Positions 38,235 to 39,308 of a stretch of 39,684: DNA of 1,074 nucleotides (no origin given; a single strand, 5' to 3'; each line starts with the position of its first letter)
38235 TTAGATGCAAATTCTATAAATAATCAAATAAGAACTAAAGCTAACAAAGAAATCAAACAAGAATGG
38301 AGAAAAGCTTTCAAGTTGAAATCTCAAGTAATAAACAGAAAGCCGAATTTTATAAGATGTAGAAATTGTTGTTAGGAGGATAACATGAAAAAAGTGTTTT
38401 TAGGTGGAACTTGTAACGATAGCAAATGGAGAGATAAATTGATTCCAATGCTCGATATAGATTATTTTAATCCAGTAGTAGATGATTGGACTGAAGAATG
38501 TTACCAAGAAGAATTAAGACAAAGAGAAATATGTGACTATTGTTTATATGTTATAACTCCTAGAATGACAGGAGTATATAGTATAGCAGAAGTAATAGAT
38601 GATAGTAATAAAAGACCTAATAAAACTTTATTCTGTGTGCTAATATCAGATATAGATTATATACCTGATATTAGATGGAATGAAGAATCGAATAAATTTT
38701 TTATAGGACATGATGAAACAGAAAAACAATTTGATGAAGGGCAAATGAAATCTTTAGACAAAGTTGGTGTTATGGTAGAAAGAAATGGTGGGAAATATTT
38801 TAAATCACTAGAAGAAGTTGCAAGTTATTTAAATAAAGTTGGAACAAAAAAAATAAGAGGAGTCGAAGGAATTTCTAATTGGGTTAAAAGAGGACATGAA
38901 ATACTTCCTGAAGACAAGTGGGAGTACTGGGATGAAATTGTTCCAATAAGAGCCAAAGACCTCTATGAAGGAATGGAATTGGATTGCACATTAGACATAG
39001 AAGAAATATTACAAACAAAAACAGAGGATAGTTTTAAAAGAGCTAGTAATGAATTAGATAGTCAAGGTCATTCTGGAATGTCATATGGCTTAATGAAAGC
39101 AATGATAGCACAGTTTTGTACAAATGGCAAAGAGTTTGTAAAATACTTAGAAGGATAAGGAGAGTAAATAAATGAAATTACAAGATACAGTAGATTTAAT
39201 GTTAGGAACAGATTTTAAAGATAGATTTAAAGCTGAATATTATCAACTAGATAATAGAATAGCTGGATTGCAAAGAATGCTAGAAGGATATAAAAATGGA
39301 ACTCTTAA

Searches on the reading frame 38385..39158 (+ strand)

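Call 89: search_protein_families(library=pfam, proteins=[window:38385-39158:+], max_evalue=0.0001)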
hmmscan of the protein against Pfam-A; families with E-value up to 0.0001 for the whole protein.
window:38385-39158:+ (257 aa): 1 family
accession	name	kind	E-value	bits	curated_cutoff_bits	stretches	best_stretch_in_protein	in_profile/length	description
PF15891.11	Nuc_deoxyri_tr2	-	1.1e-09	39.1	30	1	2-69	2-87/105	Nucleoside 2-deoxyribosyltransferase like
